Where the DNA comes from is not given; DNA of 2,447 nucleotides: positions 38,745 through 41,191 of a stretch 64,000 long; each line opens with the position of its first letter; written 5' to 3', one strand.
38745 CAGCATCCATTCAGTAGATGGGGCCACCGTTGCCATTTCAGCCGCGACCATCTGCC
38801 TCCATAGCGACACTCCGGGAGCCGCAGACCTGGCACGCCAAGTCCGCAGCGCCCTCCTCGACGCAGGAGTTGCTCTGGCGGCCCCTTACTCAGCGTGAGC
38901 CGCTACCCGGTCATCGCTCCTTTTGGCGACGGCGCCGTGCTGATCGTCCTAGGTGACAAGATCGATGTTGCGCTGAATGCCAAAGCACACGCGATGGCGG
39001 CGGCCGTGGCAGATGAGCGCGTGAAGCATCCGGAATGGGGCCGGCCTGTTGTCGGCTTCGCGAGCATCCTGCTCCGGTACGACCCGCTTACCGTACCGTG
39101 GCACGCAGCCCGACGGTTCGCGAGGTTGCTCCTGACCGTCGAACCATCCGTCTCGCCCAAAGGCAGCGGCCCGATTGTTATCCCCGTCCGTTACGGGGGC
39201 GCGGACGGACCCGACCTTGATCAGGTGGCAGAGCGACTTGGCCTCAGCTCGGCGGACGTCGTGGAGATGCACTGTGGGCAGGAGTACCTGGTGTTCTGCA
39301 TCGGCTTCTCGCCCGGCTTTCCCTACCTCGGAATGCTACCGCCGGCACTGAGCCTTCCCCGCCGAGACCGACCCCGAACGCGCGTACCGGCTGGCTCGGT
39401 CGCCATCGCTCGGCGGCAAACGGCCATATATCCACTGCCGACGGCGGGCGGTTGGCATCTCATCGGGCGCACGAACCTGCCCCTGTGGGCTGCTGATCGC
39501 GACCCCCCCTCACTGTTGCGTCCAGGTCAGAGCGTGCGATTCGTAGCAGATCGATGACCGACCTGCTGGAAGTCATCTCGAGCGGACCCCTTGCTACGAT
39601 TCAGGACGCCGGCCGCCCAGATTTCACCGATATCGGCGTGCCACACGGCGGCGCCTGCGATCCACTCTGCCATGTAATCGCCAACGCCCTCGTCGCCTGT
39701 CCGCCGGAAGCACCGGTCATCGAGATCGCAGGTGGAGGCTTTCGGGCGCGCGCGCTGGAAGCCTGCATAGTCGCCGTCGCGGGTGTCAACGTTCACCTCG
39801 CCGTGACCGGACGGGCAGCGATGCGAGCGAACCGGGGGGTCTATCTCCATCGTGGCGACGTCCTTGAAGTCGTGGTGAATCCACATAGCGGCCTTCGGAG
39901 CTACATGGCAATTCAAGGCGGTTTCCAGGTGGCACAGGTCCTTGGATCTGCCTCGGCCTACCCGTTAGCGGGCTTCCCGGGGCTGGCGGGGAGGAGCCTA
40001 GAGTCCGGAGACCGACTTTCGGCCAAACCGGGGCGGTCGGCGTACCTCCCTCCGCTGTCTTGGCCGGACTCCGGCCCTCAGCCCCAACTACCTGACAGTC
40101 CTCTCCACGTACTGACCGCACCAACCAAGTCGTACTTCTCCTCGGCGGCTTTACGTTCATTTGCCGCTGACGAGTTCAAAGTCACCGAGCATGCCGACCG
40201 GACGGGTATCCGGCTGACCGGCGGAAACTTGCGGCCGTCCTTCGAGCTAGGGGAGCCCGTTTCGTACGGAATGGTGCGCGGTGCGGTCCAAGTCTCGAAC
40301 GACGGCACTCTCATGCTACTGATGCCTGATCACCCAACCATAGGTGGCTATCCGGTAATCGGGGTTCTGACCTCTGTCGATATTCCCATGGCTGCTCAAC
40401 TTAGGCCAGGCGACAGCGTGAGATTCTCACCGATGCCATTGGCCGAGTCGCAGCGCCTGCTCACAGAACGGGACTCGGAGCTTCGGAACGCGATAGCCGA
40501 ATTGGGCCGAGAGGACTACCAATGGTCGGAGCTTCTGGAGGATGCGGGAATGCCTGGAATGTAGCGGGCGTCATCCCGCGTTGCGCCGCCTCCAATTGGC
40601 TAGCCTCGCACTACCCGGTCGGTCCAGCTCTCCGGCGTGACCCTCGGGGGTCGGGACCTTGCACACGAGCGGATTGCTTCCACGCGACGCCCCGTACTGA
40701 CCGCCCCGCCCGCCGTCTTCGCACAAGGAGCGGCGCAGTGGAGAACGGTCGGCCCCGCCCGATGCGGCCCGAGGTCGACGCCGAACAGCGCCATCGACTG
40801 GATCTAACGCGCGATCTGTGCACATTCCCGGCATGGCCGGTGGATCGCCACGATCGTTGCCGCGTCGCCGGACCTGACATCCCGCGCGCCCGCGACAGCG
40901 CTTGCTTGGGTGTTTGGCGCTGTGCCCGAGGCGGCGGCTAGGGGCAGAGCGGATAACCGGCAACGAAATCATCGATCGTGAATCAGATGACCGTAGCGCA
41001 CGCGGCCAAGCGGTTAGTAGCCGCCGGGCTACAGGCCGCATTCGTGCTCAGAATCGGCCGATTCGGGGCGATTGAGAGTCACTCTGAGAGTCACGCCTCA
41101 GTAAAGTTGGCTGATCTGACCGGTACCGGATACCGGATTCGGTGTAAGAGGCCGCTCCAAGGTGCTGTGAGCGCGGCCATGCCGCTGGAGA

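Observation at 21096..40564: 19-kb catabolic island for a peptide-like or N-acyl amino acid substrate with three AstE/AspA-family deacylase paralogs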

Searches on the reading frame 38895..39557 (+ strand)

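Call 6: search_protein_families(library=pfam, proteins=[window:38895-39557:+])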
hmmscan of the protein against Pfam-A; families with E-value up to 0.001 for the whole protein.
window:38895-39557:+ (220 aa): 1 family
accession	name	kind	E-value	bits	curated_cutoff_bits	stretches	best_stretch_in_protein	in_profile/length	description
PF02682.21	CT_C_D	-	1.6e-62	211.2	22.1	1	7-208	3-202/202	Carboxyltransferase domain, subdomain C and D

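Call 30: search_protein_families(library=ncbifam, proteins=[window:38895-39557:+], max_evalue=0.001)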
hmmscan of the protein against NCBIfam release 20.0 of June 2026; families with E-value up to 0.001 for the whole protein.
window:38895-39557:+ (220 aa): 1 family
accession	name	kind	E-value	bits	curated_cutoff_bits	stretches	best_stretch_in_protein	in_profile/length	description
TIGR00370.1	TIGR00370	equivalog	1.4e-54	184.5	145.55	1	11-217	2-202/202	5-oxoprolinase subunit PxpB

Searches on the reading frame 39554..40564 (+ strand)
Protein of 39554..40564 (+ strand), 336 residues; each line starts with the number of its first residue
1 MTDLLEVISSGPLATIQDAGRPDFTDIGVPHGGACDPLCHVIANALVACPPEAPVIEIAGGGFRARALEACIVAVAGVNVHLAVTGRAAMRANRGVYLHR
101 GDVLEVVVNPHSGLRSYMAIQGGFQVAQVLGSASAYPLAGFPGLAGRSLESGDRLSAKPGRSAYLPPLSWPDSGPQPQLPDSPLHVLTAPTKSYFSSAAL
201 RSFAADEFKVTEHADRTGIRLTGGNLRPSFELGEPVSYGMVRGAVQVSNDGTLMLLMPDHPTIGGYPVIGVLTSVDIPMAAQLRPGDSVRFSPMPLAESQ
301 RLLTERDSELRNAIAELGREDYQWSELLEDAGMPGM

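Call 6: search_protein_families(library=pfam, proteins=[window:39554-40564:+])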
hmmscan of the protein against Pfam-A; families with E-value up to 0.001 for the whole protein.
window:39554-40564:+ (336 aa): 1 family
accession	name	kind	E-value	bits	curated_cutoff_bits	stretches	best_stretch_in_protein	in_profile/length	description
PF02626.20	CT_A_B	-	8e-73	245.7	25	1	27-292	1-260/261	Carboxyltransferase domain, subdomain A and B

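Call 30: search_protein_families(library=ncbifam, proteins=[window:39554-40564:+], max_evalue=0.001)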
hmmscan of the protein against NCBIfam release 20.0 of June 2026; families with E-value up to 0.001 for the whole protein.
window:39554-40564:+ (336 aa): 3 families
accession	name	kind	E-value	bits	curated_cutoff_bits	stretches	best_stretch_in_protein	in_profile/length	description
TIGR00724.1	urea_amlyse_rel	domain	9.5e-65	218.7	230.2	1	5-311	2-305/315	5-oxoprolinase/urea amidolyase family protein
NF045499.1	PxpC_5OPro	equivalog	4.6e-49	167.3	500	1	4-311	1-300/306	5-oxoprolinase subunit PxpC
TIGR02712.1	urea_carbox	equivalog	9.2e-42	142.9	1303.85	1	4-312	448-766/1201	urea carboxylase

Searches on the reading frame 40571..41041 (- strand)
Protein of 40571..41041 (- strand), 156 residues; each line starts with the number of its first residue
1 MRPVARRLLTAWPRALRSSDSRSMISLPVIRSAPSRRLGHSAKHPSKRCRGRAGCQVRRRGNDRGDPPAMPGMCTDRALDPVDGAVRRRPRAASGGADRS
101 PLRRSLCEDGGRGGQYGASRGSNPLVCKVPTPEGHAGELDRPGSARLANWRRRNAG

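Call 45: search_protein_families(library=pfam, proteins=[window:40571-41041:-], max_evalue=0.01)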
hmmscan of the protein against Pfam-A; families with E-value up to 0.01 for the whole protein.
window:40571-41041:- (156 aa): 1 family
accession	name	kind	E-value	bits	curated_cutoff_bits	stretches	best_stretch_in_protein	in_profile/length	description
PF07020.16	Orthopox_C10L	-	0.0089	17.1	25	0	82-122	23-64/83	Orthopoxvirus C10L protein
